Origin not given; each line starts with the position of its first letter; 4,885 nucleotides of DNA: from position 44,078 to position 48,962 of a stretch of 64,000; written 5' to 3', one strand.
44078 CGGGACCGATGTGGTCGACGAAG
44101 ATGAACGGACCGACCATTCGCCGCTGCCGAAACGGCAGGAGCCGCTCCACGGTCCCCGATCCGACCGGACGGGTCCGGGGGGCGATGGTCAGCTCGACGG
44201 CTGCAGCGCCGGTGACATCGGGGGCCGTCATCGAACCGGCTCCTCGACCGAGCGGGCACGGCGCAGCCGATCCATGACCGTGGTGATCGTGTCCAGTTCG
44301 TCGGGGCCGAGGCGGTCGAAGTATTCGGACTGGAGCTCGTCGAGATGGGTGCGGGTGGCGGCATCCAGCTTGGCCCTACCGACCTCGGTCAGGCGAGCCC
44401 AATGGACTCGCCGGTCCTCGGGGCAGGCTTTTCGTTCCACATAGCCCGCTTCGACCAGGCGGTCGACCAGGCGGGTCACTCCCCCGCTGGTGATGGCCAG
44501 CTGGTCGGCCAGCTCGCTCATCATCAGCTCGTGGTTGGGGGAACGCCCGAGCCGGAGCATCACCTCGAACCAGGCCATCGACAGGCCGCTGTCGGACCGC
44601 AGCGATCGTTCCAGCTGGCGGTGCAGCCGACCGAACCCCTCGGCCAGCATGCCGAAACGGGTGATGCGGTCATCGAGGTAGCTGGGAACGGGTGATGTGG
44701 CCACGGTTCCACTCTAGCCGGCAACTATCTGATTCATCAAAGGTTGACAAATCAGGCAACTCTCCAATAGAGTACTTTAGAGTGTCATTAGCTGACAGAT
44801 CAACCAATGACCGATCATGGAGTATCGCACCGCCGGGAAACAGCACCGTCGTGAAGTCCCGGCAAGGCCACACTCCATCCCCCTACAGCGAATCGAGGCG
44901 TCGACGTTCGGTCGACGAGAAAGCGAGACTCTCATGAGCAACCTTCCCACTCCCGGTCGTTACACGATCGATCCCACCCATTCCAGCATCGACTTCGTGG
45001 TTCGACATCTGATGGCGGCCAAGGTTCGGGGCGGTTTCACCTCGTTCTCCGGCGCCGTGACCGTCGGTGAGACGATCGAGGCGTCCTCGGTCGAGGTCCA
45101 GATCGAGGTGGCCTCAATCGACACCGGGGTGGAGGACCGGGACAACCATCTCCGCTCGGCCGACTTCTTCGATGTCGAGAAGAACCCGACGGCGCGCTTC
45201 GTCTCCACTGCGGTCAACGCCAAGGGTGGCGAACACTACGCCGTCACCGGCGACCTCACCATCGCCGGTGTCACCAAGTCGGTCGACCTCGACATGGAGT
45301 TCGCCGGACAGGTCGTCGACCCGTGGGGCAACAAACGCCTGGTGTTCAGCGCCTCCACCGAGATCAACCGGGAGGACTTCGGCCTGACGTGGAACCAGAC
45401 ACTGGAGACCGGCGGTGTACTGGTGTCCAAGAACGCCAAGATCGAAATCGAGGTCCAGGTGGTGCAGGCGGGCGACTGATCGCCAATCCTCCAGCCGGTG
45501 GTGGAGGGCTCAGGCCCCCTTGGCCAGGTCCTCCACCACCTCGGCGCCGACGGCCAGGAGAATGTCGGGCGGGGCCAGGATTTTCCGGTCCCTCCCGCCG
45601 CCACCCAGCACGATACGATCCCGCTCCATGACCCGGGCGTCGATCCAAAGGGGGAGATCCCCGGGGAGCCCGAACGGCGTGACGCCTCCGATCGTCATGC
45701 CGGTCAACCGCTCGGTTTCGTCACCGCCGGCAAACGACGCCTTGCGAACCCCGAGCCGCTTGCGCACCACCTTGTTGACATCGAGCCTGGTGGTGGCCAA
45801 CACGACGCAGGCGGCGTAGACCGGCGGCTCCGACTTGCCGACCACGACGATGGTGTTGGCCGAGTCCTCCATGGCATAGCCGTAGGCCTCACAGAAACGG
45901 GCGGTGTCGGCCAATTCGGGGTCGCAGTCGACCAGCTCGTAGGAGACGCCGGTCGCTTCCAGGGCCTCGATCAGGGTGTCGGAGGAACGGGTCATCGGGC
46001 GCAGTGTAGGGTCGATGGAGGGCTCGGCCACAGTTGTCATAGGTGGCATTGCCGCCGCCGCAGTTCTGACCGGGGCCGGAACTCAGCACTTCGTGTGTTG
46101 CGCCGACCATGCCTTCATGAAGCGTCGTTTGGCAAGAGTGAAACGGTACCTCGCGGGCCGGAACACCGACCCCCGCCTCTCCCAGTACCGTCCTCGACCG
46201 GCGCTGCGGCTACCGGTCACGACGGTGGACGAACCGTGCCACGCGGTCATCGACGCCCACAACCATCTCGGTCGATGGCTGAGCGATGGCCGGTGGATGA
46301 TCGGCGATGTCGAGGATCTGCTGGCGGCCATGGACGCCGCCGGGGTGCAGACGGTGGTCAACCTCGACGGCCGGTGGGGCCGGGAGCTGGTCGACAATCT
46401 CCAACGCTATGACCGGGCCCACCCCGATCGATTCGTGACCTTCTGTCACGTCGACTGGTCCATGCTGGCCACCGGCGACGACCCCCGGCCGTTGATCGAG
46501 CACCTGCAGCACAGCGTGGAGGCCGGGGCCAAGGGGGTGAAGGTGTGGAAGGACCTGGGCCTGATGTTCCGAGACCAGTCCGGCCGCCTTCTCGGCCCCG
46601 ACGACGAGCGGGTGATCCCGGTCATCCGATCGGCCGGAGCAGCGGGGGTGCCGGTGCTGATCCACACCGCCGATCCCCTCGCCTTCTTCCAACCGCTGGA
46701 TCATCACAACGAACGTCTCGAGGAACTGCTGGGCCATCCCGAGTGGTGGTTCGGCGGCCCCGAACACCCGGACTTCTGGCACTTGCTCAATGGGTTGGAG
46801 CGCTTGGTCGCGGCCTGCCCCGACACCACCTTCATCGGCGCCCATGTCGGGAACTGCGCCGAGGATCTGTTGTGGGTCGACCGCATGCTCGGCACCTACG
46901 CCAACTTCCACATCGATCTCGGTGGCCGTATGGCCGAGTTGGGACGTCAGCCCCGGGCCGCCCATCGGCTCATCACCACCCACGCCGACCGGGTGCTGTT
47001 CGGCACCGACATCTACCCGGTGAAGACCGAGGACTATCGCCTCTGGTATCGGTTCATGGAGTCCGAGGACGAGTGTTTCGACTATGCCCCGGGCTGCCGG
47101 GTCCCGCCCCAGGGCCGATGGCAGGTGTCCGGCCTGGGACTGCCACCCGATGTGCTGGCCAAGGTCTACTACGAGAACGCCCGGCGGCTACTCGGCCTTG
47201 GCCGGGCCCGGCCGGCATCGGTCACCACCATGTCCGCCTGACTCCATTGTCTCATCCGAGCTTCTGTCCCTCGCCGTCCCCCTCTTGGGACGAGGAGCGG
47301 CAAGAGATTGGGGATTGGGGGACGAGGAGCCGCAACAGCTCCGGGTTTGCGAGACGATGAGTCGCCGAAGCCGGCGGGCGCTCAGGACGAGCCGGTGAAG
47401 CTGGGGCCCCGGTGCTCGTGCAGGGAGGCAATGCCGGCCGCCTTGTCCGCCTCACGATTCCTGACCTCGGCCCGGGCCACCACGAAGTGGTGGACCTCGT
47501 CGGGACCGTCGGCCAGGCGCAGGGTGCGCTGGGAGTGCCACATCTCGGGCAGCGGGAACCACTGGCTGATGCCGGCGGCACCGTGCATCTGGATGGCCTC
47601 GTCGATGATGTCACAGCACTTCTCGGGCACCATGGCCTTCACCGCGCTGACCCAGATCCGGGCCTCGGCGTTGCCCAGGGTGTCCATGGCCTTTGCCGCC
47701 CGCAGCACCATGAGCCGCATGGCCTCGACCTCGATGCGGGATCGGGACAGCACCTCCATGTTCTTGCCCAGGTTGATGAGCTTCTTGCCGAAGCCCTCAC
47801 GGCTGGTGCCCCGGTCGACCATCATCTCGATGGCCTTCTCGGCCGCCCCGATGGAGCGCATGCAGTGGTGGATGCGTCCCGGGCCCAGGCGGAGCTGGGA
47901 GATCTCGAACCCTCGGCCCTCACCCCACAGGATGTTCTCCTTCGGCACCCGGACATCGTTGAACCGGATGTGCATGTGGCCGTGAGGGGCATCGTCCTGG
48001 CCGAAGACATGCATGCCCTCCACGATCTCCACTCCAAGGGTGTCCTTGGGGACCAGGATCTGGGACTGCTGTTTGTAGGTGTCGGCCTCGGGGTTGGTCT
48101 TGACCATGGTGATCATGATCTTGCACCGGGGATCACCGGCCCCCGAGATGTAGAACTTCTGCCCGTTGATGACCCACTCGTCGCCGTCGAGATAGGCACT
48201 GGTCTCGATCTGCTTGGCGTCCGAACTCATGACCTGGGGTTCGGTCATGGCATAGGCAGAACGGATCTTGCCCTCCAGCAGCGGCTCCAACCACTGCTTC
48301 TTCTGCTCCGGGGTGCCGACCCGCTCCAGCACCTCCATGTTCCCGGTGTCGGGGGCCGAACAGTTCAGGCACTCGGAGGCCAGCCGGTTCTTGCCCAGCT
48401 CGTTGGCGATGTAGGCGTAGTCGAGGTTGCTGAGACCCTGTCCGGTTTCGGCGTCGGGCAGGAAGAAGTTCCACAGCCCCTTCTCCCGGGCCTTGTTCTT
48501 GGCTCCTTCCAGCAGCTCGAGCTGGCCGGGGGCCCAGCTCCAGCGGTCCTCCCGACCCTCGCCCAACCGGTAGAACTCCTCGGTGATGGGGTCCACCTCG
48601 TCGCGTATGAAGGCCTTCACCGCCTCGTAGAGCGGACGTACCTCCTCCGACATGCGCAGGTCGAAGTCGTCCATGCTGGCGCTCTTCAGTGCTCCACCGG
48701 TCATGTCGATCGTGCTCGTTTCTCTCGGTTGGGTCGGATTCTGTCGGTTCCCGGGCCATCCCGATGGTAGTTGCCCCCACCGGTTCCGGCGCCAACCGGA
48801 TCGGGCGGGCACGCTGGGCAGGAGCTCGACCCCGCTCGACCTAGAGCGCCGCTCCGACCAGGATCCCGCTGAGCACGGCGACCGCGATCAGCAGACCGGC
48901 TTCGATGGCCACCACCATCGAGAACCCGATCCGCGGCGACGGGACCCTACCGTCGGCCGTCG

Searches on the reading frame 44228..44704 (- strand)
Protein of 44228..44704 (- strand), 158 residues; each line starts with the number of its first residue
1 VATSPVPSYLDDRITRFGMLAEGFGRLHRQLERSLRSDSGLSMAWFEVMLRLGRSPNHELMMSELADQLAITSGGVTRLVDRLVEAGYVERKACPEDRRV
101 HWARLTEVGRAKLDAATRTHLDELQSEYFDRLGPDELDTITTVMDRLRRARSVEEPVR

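Call 53: search_protein_families(library=pfam, proteins=[window:44228-44704:-], max_evalue=0.001)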
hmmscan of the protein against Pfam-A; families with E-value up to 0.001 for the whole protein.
window:44228-44704:- (158 aa): 6 families
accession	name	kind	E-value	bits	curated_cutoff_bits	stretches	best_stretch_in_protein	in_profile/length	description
PF12802.13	MarR_2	-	1.5e-14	54.3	27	1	39-99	1-60/61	MarR family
PF01047.28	MarR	-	5.4e-13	49.1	24.6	1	41-100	1-58/59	MarR family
PF13601.12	HTH_34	-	6.9e-06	26.6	27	1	47-115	4-71/80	Winged helix DNA-binding domain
PF13463.12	HTH_27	-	8.1e-06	26.5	22.2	1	56-109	15-68/68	Winged helix DNA-binding domain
PF13412.12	HTH_24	-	8.1e-06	25.8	21.9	1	62-90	20-48/48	Winged helix-turn-helix DNA-binding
PF09339.16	HTH_IclR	-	8.6e-05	22.7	22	1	58-91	17-50/52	IclR helix-turn-helix domain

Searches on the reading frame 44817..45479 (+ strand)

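Call 53: search_protein_families(library=pfam, proteins=[window:44817-45479:+], max_evalue=0.001)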
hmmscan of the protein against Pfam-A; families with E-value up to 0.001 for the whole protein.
window:44817-45479:+ (220 aa): 1 family
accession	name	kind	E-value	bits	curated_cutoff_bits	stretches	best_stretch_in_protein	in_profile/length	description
PF04264.18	YceI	-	1e-51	175.7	23.7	1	49-214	1-149/150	YceI-like domain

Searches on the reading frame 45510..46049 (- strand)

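Call 53: search_protein_families(library=pfam, proteins=[window:45510-46049:-], max_evalue=0.001)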
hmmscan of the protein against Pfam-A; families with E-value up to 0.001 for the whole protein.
window:45510-46049:- (179 aa): 1 family
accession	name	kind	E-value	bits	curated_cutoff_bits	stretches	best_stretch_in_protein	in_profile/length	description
PF04073.20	tRNA_edit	-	2.5e-20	73.2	25.5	1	44-158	2-114/123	Aminoacyl-tRNA editing domain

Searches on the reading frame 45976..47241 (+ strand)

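Call 53: search_protein_families(library=pfam, proteins=[window:45976-47241:+], max_evalue=0.001)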
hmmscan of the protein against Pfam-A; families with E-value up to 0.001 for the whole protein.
window:45976-47241:+ (421 aa): 1 family
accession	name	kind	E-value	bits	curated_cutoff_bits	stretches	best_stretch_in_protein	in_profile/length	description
PF04909.20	Amidohydro_2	-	6.3e-22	79.1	26.4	1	110-408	38-289/289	Amidohydrolase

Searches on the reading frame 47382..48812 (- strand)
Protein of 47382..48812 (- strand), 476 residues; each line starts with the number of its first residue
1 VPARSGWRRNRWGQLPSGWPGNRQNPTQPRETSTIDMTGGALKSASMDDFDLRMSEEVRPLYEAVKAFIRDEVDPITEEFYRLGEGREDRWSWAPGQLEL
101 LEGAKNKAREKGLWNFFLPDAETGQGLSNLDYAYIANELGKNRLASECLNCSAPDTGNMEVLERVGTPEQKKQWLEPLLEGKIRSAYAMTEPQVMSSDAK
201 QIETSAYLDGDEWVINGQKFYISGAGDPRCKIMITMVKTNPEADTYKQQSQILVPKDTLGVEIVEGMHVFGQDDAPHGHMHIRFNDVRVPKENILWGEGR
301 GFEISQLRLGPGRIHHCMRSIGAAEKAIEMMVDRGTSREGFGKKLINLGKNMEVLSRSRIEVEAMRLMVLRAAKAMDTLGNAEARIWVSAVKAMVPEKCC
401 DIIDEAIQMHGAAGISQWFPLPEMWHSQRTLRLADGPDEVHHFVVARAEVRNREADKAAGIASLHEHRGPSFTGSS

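Call 53: search_protein_families(library=pfam, proteins=[window:47382-48812:-], max_evalue=0.001)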
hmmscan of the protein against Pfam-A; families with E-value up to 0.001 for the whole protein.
window:47382-48812:- (476 aa): 4 families
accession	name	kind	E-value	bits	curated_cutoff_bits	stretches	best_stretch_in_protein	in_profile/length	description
PF00441.29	Acyl-CoA_dh_1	-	1.2e-28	100.6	22.4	1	299-448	1-148/150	Acyl-CoA dehydrogenase, C-terminal domain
PF02770.24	Acyl-CoA_dh_M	-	2.4e-17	63.3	33.3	1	186-282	1-94/97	Acyl-CoA dehydrogenase, middle domain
PF02771.21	Acyl-CoA_dh_N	-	1.6e-12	48.2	22.9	1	55-182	1-113/113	Acyl-CoA dehydrogenase, N-terminal domain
PF08028.16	Acyl-CoA_dh_2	-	1.8e-07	31.9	22.7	1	315-421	2-116/134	Acyl-CoA dehydrogenase, C-terminal domain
